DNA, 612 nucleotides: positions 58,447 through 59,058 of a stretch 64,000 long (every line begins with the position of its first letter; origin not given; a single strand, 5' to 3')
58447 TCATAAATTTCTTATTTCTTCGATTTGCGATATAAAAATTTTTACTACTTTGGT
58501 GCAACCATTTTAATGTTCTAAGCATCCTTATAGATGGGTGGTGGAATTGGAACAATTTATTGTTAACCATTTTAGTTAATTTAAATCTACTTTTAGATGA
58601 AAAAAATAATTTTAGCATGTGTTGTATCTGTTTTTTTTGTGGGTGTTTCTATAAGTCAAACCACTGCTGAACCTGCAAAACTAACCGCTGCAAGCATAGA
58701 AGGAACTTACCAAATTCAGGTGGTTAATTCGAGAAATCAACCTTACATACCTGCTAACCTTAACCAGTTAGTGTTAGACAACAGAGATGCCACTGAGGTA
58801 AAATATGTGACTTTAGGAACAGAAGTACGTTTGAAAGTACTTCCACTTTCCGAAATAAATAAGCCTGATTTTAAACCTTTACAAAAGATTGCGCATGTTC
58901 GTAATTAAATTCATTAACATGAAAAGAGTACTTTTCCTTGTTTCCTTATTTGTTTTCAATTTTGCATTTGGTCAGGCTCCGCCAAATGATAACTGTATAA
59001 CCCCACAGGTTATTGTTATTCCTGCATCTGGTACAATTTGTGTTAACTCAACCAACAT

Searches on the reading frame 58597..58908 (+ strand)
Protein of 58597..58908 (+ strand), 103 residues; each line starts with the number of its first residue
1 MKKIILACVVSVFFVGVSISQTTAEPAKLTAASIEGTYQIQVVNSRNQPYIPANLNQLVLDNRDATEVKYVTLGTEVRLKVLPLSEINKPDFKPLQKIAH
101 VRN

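Call 39: search_protein_families(library=pfam, proteins=[window:58597-58908:+], max_evalue=0.01)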
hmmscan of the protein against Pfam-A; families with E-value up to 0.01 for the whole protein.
window:58597-58908:+ (103 aa): 0 families

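Call 65: find_encoding_contigs(protein=window:58597-58908:+, flank=8000, max_places=10)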
Protein window:58597-58908:+ (103 aa): 14 contigs read that carry it; 10 places shown.
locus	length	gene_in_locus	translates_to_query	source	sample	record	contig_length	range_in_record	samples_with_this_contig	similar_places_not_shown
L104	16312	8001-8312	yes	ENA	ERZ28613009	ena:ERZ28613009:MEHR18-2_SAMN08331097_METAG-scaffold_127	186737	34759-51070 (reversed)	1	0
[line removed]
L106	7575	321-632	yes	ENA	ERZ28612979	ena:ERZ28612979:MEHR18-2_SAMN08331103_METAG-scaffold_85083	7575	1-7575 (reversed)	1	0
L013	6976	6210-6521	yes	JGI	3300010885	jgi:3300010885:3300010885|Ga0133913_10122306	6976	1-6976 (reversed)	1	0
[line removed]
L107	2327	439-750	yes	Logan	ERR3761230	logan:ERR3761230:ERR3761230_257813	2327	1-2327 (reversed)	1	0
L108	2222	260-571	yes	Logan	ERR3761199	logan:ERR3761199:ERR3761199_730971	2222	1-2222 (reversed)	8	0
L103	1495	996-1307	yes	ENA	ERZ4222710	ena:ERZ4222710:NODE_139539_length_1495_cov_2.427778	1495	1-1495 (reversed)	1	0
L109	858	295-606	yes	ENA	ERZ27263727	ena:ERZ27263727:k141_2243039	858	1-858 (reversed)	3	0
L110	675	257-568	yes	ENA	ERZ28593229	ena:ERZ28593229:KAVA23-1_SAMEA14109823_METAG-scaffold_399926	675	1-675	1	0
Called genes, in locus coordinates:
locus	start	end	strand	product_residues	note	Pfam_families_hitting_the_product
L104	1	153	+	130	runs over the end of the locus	PF11969:DcpS_C, PF01230:HIT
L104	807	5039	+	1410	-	PF18962:Por_Secre_tail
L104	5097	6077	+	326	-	PF18962:Por_Secre_tail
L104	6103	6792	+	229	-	PF18962:Por_Secre_tail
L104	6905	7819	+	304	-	PF18962:Por_Secre_tail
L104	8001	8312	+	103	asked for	-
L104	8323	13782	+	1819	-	PF00801:PKD (faint), PF18911:PKD_4, PF22352:K319L-like_PKD (faint), PF18911:PKD_4 (weak), PF13585:CHU_C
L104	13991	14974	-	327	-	PF02779:Transket_pyr, PF02780:Transketolase_C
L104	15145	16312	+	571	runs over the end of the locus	PF06739:SBBP (faint), PF18962:Por_Secre_tail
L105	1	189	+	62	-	?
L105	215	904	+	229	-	PF18962:Por_Secre_tail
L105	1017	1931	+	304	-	PF18962:Por_Secre_tail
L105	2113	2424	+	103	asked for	-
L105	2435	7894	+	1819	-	PF00801:PKD (faint), PF18911:PKD_4, PF22352:K319L-like_PKD (faint), PF18911:PKD_4 (weak), PF13585:CHU_C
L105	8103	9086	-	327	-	PF02779:Transket_pyr, PF02780:Transketolase_C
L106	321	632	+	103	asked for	-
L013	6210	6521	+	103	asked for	-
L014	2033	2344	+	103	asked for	-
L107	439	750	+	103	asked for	-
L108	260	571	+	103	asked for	-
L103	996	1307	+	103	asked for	-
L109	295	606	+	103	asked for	-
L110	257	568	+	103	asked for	-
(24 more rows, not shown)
